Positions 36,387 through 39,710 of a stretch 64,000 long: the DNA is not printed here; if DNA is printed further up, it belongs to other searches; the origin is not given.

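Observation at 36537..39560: Two complete GspE/PilB secretion-ATPase cores fused in tandem (1007 aa)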

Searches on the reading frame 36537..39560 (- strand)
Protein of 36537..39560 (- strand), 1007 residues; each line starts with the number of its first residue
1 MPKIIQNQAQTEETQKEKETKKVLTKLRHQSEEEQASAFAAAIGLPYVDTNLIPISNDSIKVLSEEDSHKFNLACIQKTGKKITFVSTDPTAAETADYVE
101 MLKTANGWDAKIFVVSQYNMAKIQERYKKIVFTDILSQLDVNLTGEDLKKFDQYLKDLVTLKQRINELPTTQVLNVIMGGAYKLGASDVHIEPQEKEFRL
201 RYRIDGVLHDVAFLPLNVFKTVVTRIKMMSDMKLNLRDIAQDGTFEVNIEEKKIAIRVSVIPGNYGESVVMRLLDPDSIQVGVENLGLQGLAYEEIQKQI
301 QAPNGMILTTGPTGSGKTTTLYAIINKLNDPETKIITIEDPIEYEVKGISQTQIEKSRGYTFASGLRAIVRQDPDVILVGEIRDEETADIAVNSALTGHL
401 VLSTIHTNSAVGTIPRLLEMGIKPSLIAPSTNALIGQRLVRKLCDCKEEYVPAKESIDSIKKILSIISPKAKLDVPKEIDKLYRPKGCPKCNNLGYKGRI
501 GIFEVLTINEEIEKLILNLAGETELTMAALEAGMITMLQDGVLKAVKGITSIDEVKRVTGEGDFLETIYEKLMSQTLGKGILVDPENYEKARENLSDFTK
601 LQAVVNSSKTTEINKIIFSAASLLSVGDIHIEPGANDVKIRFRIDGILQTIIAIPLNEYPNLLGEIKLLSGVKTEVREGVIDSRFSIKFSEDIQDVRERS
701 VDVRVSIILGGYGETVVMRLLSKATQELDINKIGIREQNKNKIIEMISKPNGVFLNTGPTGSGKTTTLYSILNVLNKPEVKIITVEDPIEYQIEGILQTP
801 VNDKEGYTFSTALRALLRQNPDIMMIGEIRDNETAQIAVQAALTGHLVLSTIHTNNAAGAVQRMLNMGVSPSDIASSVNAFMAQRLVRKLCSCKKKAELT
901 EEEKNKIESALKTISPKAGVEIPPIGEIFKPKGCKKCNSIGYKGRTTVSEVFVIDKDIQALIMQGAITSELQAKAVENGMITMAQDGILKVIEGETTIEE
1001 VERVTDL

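Call 3: search_protein_families(library=pfam, proteins=[window:36537-39560:-], max_evalue=0.01)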
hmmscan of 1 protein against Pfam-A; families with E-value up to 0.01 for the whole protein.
window:36537-39560:- (1007 aa): 32 families (the best 25 are shown)
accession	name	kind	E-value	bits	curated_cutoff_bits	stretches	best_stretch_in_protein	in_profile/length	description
PF00437.27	T2SSE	-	3.8e-232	769.9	24.9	2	169-557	7-370/370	Type II/IV secretion system protein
PF25199.1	nSTAND_NTPase5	-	2.9e-09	37.4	34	1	295-345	31-83/145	Novel STAND NTPase 5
PF13401.12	AAA_22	-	2.3e-08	34.8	27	0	304-338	5-41/130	AAA domain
PF13173.12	AAA_14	-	3.3e-08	34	27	0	305-347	3-46/129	AAA domain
PF13555.12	AAA_29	-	9.8e-08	32.1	27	0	301-326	19-44/61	P-loop containing region of AAA domain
PF12775.13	AAA_7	-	2.7e-07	30.7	25.8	0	742-785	24-67/181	P-loop containing dynein motor region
PF20720.3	nSTAND3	-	6.2e-07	29.7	27.2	1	294-343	8-56/155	Novel STAND NTPase 3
PF04851.21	ResIII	-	8.7e-07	29.4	22.5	1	289-338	8-59/164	Type III restriction enzyme, res subunit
PF13604.12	AAA_30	-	1.4e-06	28.6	27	0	742-783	9-50/191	AAA domain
PF13245.12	AAA_19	-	2.1e-06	28.4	25.1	0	301-332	8-39/134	AAA domain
PF13086.12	AAA_11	-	3.3e-06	27.5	27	0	740-917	7-140/257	AAA domain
PF00005.33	ABC_tran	-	3.7e-06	28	25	0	307-357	14-60/137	ABC transporter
PF02492.25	cobW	-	7.4e-06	26.1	20.7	0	307-337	3-34/180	CobW/HypB/UreG, nucleotide-binding domain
PF01637.24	ATPase_2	-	1.2e-05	25.7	33.2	0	296-349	11-65/225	ATPase domain predominantly from Archaea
PF00004.35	AAA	-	1.4e-05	25.9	21.2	0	307-339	1-30/131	ATPase family associated with various cellular activities (AAA)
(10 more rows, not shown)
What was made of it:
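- Checked: Pfam finds T2SSE (PF00437) in 2 stretches, 769.9 bits (call 3).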

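Call 4: search_protein_families(library=ncbifam, proteins=[window:36537-39560:-], max_evalue=0.01)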
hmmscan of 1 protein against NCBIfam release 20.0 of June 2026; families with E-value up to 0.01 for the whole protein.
window:36537-39560:- (1007 aa): 53 families (the best 25 are shown)
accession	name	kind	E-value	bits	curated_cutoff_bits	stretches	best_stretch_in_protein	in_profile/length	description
TIGR02533.1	type_II_gspE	equivalog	8.9e-275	911.8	630.25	2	76-559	17-486/486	type II secretion system ATPase GspE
TIGR02538.1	type_IV_pilB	equivalog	8.6e-270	896.2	675.65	2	8-559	19-562/564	type IV-A pilus assembly ATPase PilB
NF007755.0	PRK10436.1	equivalog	1.1e-222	739.8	617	2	127-561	67-461/465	type II secretion system protein GspE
NF053534.1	T4PilAsmATPsTfpB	equivalog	6e-215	715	850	2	44-559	77-582/584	type IV pilus assembly ATPase TfpB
NF041000.1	ATPase_ComGA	equivalog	9.1e-143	474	300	2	177-441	3-266/267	competence type IV pilus ATPase ComGA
TIGR01420.1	pilT_fam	subfamily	3.8e-101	338.7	319.1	2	175-441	3-269/343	PilT/PilU family type 4a pilus ATPase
TIGR02525.1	plasmid_TraJ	equivalog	4e-55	187.3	368.3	2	716-878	120-281/372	plasmid transfer ATPase TraJ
TIGR02524.1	dot_icm_DotB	equivalog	5.1e-44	150.9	463.3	2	296-418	126-257/358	Dot/Icm type IV secretion system ATPase DotB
NF058587.1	archaellum_moto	equivalog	6.7e-38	130.7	550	2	751-868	276-397/527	archaellum flagellar ATPase motor FlaI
TIGR02782.1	TrbB_P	equivalog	2.9e-31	108.9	304.55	2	293-423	126-257/303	P-type conjugative transfer ATPase TrbB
TIGR02788.1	VirB11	equivalog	2.3e-30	105.7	249.95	2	305-422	145-267/308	P-type DNA transfer ATPase VirB11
NF010469.0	PRK13894.1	subfamily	6.3e-27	94.7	508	2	294-420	140-267/320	conjugal transfer ATPase TrbB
TIGR03819.1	heli_sec_ATPase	hypoth_equivalog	2.1e-26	92.9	373.15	2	712-868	138-301/340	TadA family conjugal transfer-associated ATPase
NF010407.0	PRK13833.1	subfamily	1.3e-22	80.6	499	2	307-420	147-262/323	conjugal transfer protein TrbB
NF053672.1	bindosome_BasE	exception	1.7e-22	79.8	1000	2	308-417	274-388/512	bindosome assembly system ATPase subunit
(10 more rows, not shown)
